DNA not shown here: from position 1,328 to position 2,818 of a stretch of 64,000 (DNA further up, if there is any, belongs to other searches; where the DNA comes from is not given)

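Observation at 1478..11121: Tandem array of seven LivK-family substrate-binding lipoproteins with no transporter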

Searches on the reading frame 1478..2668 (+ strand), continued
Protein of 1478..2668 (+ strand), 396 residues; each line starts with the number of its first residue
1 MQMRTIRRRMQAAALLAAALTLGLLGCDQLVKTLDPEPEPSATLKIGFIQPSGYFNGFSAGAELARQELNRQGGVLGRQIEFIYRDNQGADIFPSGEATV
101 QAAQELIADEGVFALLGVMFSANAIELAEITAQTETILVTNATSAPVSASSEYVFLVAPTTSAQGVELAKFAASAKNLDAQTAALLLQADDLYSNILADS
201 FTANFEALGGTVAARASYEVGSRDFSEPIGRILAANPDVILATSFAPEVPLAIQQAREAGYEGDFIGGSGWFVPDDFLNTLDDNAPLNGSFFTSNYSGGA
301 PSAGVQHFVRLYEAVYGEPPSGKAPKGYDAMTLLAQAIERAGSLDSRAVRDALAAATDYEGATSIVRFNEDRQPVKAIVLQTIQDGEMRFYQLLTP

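Call 19: find_related_loci(query=A1, collection=genome_contigs, flank=10000)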
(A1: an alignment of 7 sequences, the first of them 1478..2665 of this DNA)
Query A1 (396 aa) in genome_contigs; peptide patterns used: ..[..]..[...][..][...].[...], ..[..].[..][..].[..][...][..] (x = any residue, [..] = any of these).
600 stretches matched a pattern (row limit reached: there are more); 521 encode a relative of the query (tblastn E <= 1e-3); the best 80 are kept; 80 distinct loci.
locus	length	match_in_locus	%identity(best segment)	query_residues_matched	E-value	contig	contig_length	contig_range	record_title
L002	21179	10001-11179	47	9-396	1e-105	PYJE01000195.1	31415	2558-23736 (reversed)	MAG: Candidatus Poribacteria bacterium isolate AGPOR5 scf7180000041239, whole genome shotgun sequence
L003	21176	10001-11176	43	6-396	9e-102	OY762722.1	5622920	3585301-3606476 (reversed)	MAG: Candidatus Poribacteria bacterium isolate ed6806d3-dd7a-4409-98ee-5b7e1ebe3502 genome assembly, chromosome: 1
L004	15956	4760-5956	44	2-396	8e-102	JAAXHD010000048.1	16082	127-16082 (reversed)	MAG: Candidatus Poribacteria bacterium isolate Plut_88880 unfiltered_Plut_88880_genomic_contig_523404, whole genome shot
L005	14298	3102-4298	43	2-396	2e-100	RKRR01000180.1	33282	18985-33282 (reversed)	MAG: Candidatus Poribacteria bacterium isolate PNGco_C_binSS2 scaffold_107, whole genome shotgun sequence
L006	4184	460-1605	42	16-396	3e-100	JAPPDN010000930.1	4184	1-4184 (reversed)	MAG: Candidatus Poribacteria bacterium isolate IRC4_bin_27 NODE_8704_length_4184_cov_5.33301, whole genome shotgun seque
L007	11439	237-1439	43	2-396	2e-97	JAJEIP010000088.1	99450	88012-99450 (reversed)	MAG: Candidatus Poribacteria bacterium isolate p16x65bins.2 k141_1116735, whole genome shotgun sequence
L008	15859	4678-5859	41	3-396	2e-91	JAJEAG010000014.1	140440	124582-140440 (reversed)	MAG: Candidatus Poribacteria bacterium isolate jk18x7bins.36 k141_1194650, whole genome shotgun sequence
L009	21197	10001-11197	40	1-396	2e-89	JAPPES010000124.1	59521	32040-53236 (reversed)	MAG: Candidatus Poribacteria bacterium isolate RHO1_bin_11 NODE_1137_length_59521_cov_20.110416, whole genome shotgun se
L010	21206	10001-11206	40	2-396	6e-89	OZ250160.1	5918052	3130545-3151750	MAG: Candidatus Poribacteria bacterium isolate 8ae7ebc5-6e71-4186-9c0c-d873ebd224b0 genome assembly, chromosome: 1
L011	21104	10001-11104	38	1-386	7e-69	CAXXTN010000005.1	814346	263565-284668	MAG: Candidatus Poribacteria bacterium isolate 64752d50-abd0-46dd-90db-3fd08d7746be genome assembly, contig: contig_5, w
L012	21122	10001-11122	39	1-386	1e-67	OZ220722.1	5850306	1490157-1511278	MAG: Candidatus Poribacteria bacterium isolate 09e4b887-e8cc-4912-b364-6afc626817b5 genome assembly, chromosome: 1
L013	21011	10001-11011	41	39-387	3e-66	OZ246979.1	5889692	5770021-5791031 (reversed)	MAG: Candidatus Poribacteria bacterium isolate b1f05427-043e-45ba-8b49-4d0e3d1ba290 genome assembly, chromosome: 1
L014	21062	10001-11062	37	24-386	1e-63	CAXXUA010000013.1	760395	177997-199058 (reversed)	MAG: Candidatus Poribacteria bacterium isolate 64057701-0cd0-4337-b80b-d127c366c46f genome assembly, contig: contig_13,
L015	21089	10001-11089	38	15-386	1e-61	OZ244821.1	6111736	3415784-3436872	MAG: Candidatus Poribacteria bacterium isolate f8e195d4-717b-4ac2-aaf5-fcbd41c48ae0 genome assembly, chromosome: 1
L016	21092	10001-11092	38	7-386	6e-61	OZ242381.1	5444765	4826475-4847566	MAG: Candidatus Poribacteria bacterium isolate 80d8d026-9b84-4ba5-a38a-fc23128cda22 genome assembly, chromosome: 1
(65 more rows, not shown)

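Call 32: find_homologous_proteins(query=A2, max_evalue=1e-20)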
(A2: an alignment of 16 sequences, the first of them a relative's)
Query A2 (16 sequences) (307 aa, profile of the alignment): 7999 proteins with E <= 1e-20 among 8000 candidates; the best 120 are listed.
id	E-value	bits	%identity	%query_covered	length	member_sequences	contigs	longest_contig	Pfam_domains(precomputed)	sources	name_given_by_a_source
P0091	9.6e-136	470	42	87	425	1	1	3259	PF02653.22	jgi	jgi:branched-chain amino acid transport system permease protein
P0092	3.1e-127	442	52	99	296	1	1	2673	PF02653.22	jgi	jgi:branched-chain amino acid transport system permease protein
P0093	3.7e-127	442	48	99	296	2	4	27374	PF02653.22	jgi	-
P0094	4.0e-127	442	51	99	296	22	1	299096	PF02653.22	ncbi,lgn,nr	ncbi:MAG: branched-chain amino acid ABC transporter permease [Opitutae bacterium]|nr:branched-chain 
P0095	6.9e-127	441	52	99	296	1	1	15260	PF02653.22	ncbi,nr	ncbi:MAG: branched-chain amino acid ABC transporter permease [Opitutus sp.]|nr:branched-chain amino 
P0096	1.0e-126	441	50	99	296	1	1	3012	PF02653.22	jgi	-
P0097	1.4e-126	440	50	100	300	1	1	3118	PF02653.22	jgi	jgi:branched-chain amino acid transport system permease protein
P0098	1.7e-126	440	50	99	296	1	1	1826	PF02653.22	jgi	-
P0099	2.3e-126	439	49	99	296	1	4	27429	PF02653.22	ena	-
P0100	2.9e-126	439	51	99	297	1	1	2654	PF02653.22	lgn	-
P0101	4.0e-126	439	51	99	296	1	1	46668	PF02653.22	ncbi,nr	ncbi:MAG TPA: branched-chain amino acid ABC transporter permease [Opitutaceae bacterium]|nr:branched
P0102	4.5e-126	439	51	99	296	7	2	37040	PF02653.22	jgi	jgi:branched-chain amino acid transport system permease protein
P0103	5.9e-126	438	51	99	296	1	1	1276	PF02653.22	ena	-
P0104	1.2e-125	437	51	99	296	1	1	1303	PF02653.22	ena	-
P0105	1.3e-125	437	51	99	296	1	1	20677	PF02653.22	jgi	jgi:branched-chain amino acid transport system permease protein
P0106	1.6e-125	437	52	99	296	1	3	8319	PF02653.22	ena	-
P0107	1.8e-125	437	52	98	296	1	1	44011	PF02653.22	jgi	jgi:branched-chain amino acid transport system permease protein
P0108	2.0e-125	436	51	99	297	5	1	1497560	PF02653.22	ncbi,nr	ncbi:MAG: branched-chain amino acid ABC transporter permease [Opitutae bacterium]|nr:branched-chain 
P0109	3.1e-125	436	51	99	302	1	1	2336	PF02653.22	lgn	-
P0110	5.7e-125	435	49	99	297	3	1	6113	PF02653.22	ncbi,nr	ncbi:MAG TPA: branched-chain amino acid ABC transporter permease [Candidatus Didemnitutus sp.]|nr:br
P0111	6.4e-125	435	51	100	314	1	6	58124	PF02653.22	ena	-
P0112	7.3e-125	435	50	99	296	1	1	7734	PF02653.22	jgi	jgi:branched-chain amino acid transport system permease protein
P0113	1.3e-124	434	50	99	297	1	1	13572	PF02653.22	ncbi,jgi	-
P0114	1.3e-124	434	51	99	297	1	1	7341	PF02653.22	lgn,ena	-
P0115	1.3e-124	434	54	99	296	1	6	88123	PF02653.22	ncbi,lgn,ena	-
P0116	1.3e-124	434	51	99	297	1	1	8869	PF02653.22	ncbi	-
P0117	1.5e-124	434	51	99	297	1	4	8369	PF02653.22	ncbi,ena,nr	ncbi:MAG: branched-chain amino acid ABC transporter permease [Opitutaceae bacterium]|nr:branched-cha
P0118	1.5e-124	434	51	99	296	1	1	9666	PF02653.22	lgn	-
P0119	1.5e-124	433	50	99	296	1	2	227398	PF02653.22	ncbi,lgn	-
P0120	1.7e-124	433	51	99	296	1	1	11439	PF02653.22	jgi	jgi:branched-chain amino acid transport system permease protein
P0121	1.9e-124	433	54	99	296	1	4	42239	PF02653.22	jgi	-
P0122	2.4e-124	433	51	99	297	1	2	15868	PF02653.22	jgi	-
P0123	2.6e-124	433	50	99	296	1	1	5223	PF02653.22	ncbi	-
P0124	3.2e-124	432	52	99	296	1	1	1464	PF02653.22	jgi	-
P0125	4.0e-124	432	51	99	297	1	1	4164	PF02653.22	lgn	-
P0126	4.4e-124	432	52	99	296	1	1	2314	PF02653.22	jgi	jgi:branched-chain amino acid transport system permease protein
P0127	4.7e-124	432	51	99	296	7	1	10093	PF02653.22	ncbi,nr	ncbi:MAG: branched-chain amino acid ABC transporter permease [Opitutae bacterium]|nr:branched-chain 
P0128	4.8e-124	432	50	99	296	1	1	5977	PF02653.22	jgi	-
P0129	4.9e-124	432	51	99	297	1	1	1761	PF02653.22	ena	-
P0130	5.0e-124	432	51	99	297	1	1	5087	PF02653.22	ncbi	ncbi:MAG: branched-chain amino acid ABC transporter permease [Opitutaceae bacterium]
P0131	5.6e-124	432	51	99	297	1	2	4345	PF02653.22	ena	-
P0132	5.6e-124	432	51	99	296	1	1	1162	PF02653.22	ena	-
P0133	5.6e-124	432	51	99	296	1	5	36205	PF02653.22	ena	-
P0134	6.5e-124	431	51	99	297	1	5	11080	PF02653.22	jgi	-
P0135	7.2e-124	431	51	99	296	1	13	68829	PF02653.22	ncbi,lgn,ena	-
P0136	7.8e-124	431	50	99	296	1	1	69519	PF02653.22,PF01032.24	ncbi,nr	ncbi:MAG: branched-chain amino acid ABC transporter permease [Sporomusaceae bacterium]|nr:branched-c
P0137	7.9e-124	431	51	99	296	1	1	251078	PF02653.22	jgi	-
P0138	8.9e-124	431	52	99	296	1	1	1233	PF02653.22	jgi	-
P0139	9.1e-124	431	51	99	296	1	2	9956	PF02653.22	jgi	jgi:branched-chain amino acid transport system permease protein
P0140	9.8e-124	431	50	99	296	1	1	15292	PF02653.22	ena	-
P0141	9.8e-124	431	53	99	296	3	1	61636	PF02653.22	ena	-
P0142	1.1e-123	431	49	99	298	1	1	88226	PF02653.22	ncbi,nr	ncbi:MAG TPA: branched-chain amino acid ABC transporter permease [Candidatus Didemnitutus sp.]|nr:br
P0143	1.2e-123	431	51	99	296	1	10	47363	PF02653.22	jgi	jgi:branched-chain amino acid transport system permease protein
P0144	1.2e-123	431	52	99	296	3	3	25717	PF02653.22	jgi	jgi:branched-chain amino acid transport system permease protein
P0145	1.3e-123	430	52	99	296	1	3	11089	PF02653.22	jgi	jgi:branched-chain amino acid transport system permease protein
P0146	1.3e-123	430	51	99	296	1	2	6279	PF02653.22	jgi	jgi:branched-chain amino acid transport system permease protein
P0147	1.4e-123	430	51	99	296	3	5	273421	PF02653.22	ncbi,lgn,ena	-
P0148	1.4e-123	430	51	99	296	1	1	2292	PF02653.22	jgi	jgi:branched-chain amino acid transport system permease protein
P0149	1.6e-123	430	48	99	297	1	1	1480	PF02653.22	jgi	jgi:branched-chain amino acid transport system permease protein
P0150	1.7e-123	430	50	99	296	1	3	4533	PF02653.22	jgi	jgi:branched-chain amino acid transport system permease protein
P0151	2.2e-123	430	51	99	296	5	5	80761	PF02653.22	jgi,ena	jgi:branched-chain amino acid transport system permease protein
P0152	2.3e-123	430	51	99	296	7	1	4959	PF02653.22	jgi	jgi:branched-chain amino acid transport system permease protein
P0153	2.8e-123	429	52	99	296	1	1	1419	PF02653.22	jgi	jgi:branched-chain amino acid transport system permease protein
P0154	2.9e-123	429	51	99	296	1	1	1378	PF02653.22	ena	-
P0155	3.1e-123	429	49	99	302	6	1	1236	PF02653.22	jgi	-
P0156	3.3e-123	429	52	99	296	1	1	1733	PF02653.22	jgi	-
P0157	3.4e-123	429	52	99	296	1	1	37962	PF02653.22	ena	-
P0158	3.6e-123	429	50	99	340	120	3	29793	PF02653.22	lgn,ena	-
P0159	3.7e-123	429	52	99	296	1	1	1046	PF02653.22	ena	-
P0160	4.3e-123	429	51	99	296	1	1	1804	PF02653.22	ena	-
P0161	4.8e-123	429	52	99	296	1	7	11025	PF02653.22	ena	-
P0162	5.6e-123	428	52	99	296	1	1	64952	PF02653.22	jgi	jgi:branched-chain amino acid transport system permease protein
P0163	5.6e-123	428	51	99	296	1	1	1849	PF02653.22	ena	-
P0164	6.8e-123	428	51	99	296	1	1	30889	PF02653.22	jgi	jgi:branched-chain amino acid transport system permease protein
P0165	7.0e-123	428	51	99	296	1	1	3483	PF02653.22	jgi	jgi:branched-chain amino acid transport system permease protein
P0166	7.9e-123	428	52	99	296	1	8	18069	PF02653.22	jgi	jgi:branched-chain amino acid transport system permease protein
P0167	8.7e-123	428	52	99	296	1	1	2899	PF02653.22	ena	-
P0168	1.1e-122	427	50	99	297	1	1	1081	PF02653.22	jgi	-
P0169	1.4e-122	427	50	99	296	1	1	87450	PF02653.22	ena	-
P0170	1.5e-122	427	51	99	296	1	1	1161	PF02653.22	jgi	jgi:branched-chain amino acid transport system permease protein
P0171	1.8e-122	427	52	99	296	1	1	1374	PF02653.22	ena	-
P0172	1.8e-122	427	50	99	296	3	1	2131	PF02653.22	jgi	-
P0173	2.2e-122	426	50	98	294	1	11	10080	PF02653.22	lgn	-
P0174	3.5e-122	426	51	99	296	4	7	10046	PF02653.22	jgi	jgi:branched-chain amino acid transport system permease protein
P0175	3.7e-122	426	50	99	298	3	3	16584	PF02653.22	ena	-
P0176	3.9e-122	426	52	99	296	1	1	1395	PF02653.22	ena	-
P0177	4.3e-122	425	52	97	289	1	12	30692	PF02653.22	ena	-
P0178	4.4e-122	425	51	99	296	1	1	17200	PF02653.22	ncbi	-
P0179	6.6e-122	425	50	99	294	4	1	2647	PF02653.22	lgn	-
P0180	6.6e-122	425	51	99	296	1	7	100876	PF02653.22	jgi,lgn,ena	jgi:branched-chain amino acid transport system permease protein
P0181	6.6e-122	425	50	99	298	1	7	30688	PF02653.22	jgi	-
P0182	7.1e-122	425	50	99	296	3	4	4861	PF02653.22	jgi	jgi:branched-chain amino acid transport system permease protein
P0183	7.9e-122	425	54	99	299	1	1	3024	PF02653.22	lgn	-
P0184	8.1e-122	425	51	98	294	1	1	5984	PF02653.22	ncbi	ncbi:MAG: branched-chain amino acid ABC transporter permease [bacterium]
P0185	8.3e-122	424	52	99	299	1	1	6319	PF02653.22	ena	-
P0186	9.2e-122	424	49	98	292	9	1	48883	PF02653.22,PF01032.24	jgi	-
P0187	1.1e-121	424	51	98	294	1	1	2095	PF02653.22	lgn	-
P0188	1.1e-121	424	53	97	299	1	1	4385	PF02653.22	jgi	-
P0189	1.1e-121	424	49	99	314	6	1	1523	PF02653.22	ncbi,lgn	-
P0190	1.7e-121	423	49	98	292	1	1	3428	PF02653.22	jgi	jgi:branched-chain amino acid transport system permease protein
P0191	1.8e-121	423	54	99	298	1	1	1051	PF02653.22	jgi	jgi:branched-chain amino acid transport system permease protein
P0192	2.2e-121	423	54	99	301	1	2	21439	PF02653.22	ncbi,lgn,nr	ncbi:MAG: branched-chain amino acid ABC transporter permease [candidate division Zixibacteria bacter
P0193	2.3e-121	423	52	99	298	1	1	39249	PF02653.22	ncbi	ncbi:MAG TPA: branched-chain amino acid ABC transporter permease [Thermoanaerobaculia bacterium]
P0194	2.3e-121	423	48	100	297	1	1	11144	PF02653.22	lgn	-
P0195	2.4e-121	423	49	99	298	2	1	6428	PF02653.22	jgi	-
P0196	2.6e-121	423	47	99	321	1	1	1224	PF02653.22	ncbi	-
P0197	3.0e-121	423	50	99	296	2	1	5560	PF02653.22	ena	-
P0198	3.4e-121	423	53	99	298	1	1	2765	PF02653.22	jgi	jgi:branched-chain amino acid transport system permease protein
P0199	3.4e-121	422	54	99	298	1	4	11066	PF02653.22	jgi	jgi:branched-chain amino acid transport system permease protein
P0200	3.5e-121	422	54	99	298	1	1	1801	PF02653.22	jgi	jgi:branched-chain amino acid transport system permease protein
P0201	3.9e-121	422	52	99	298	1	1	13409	PF02653.22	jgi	jgi:branched-chain amino acid transport system permease protein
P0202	4.1e-121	422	52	99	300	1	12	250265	PF02653.22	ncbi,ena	-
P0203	4.2e-121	422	52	97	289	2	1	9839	PF02653.22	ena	-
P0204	4.5e-121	422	54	99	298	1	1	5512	PF02653.22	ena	-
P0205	4.6e-121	422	52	99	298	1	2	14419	PF02653.22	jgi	jgi:branched-chain amino acid transport system permease protein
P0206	4.7e-121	422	51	99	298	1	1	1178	PF02653.22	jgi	jgi:branched-chain amino acid transport system permease protein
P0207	4.9e-121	422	50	99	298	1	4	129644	PF02653.22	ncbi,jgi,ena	ncbi:MAG TPA: branched-chain amino acid ABC transporter permease [Thermoanaerobaculia bacterium]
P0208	4.9e-121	422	50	98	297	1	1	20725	PF02653.22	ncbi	-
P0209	5.4e-121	422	52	99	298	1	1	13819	PF02653.22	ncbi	-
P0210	5.7e-121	422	53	99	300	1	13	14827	PF02653.22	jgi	jgi:branched-chain amino acid transport system permease protein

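Call 39: predict_structure(alignment_id=A1)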
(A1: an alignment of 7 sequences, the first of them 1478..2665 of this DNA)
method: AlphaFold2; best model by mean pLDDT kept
length: 396 residues; sequences in the alignment: 7
mean_pLDDT: 68.4   pTM: 0.58
mean pLDDT of the five models: 68.4, 59.7, 59.1, 57.0, 56.7
residues with pLDDT >= 90: 76; 70-90: 128; 50-70: 100; < 50: 92
segments of 3 or more residues with pLDDT < 50: 1-26, 36-40, 144-150, 269-273, 297-299, 357-396
pLDDT, mean of each block of 10 residues (from residue 1): 39 42 46 50 84 61 74 89 80 69 89 80 66 81 44 60 77 91 87 70 93 90 89 94 73 90 76 54 71 53 65 74 63 83 88 58 27 37 36 29
secondary structure, 60 per line:
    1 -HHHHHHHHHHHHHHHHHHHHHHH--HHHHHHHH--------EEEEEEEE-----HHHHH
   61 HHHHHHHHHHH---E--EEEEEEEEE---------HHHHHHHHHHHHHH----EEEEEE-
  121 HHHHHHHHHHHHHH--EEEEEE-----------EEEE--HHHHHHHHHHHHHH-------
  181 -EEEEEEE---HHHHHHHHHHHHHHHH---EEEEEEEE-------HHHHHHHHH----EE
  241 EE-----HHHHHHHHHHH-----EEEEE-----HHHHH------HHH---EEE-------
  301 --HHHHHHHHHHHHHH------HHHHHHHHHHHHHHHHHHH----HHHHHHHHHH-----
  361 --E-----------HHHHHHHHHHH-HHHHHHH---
elements in order: H2-24 H27-34 E43-50 H56-71 E78-86 H96-109 E114-119 H121-134 E137-142 E154-157 H160-173 E182-188 H192-207 E211-218 H226-234 E239-242 H248-258 E264-268 H274-278 E291-293 H303-316 H323-341 H346-355 H375-385 H387-393

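Call 41: find_encoding_contigs(protein=P0006, flank=10000, max_places=2)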
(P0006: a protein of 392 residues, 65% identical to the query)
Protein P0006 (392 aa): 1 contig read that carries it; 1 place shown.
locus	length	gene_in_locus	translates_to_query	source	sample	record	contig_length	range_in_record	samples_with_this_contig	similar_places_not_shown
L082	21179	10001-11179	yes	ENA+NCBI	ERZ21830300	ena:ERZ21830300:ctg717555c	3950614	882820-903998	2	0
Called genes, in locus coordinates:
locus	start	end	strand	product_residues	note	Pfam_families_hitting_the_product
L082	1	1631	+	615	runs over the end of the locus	PF00578:AhpC-TSA, PF08534:Redoxin, PF13098:Thioredoxin_2 (weak), PF13905:Thioredoxin_8 (weak)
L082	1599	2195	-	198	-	PF01470:Peptidase_C15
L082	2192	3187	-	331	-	PF01263:Aldose_epim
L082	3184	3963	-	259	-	PF05721:PhyH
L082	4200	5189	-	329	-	PF00483:NTP_transferase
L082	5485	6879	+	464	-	PF00884:Sulfatase, PF01663:Phosphodiest, PF16347:SGSH_C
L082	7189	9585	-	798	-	PF11412:DsbD_N, PF02683:DsbD_TM, PF03190:Thioredox_DsbH, PF13899:Thioredoxin_7, PF13098:Thioredoxin_2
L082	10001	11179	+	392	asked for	PF13458:Peripla_BP_6, PF01094:ANF_receptor, PF13433:Peripla_BP_5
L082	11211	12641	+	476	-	PF13458:Peripla_BP_6, PF01094:ANF_receptor, PF13433:Peripla_BP_5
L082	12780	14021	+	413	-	PF13458:Peripla_BP_6, PF01094:ANF_receptor, PF13433:Peripla_BP_5 (faint)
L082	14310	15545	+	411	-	PF13458:Peripla_BP_6, PF01094:ANF_receptor, PF13433:Peripla_BP_5 (weak)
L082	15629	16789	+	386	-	PF13458:Peripla_BP_6, PF01094:ANF_receptor, PF13433:Peripla_BP_5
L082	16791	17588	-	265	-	PF04029:2-ph_phosp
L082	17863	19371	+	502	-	PF01555:N6_N4_Mtase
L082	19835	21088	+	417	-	PF01408:GFO_IDH_MocA, PF22725:GFO_IDH_MocA_C3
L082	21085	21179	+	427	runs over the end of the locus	PF00202:Aminotran_3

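Call 42: find_encoding_contigs(protein=P0005, flank=10000, max_places=2)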
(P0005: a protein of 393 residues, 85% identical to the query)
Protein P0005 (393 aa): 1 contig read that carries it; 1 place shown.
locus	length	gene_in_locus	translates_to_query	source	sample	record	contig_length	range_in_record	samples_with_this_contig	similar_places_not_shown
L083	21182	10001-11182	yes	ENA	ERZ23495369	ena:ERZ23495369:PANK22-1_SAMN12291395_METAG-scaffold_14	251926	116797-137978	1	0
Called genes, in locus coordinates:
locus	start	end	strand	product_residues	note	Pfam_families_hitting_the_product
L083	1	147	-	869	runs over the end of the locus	PF00521:DNA_topoisoIV, PF03989:DNA_gyraseA_C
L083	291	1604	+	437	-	PF01261:AP_endonuc_2 (weak), PF27526:XylA2_C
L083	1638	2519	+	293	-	PF18030:Rimk_N, PF02655:ATP-grasp_3, PF08443:RimK, PF02955:GSH-S_ATP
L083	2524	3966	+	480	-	PF00884:Sulfatase, PF01663:Phosphodiest, PF16347:SGSH_C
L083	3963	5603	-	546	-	PF02028:BCCT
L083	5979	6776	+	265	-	PF04264:YceI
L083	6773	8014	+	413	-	PF11376:DUF3179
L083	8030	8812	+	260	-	PF05721:PhyH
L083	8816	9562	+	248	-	-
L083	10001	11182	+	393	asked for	PF13458:Peripla_BP_6, PF01094:ANF_receptor, PF13433:Peripla_BP_5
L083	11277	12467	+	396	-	PF13458:Peripla_BP_6, PF01094:ANF_receptor, PF13433:Peripla_BP_5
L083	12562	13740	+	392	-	PF13458:Peripla_BP_6, PF01094:ANF_receptor, PF13433:Peripla_BP_5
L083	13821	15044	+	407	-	PF13458:Peripla_BP_6, PF13433:Peripla_BP_5 (faint)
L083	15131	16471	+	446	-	PF13458:Peripla_BP_6, PF01094:ANF_receptor, PF13433:Peripla_BP_5 (faint)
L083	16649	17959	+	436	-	PF13458:Peripla_BP_6, PF01094:ANF_receptor, PF13433:Peripla_BP_5 (weak)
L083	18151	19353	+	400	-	PF13458:Peripla_BP_6, PF01094:ANF_receptor, PF13433:Peripla_BP_5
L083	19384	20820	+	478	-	PF13458:Peripla_BP_6, PF01094:ANF_receptor, PF13433:Peripla_BP_5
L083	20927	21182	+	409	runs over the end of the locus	PF13458:Peripla_BP_6, PF01094:ANF_receptor, PF13433:Peripla_BP_5 (faint)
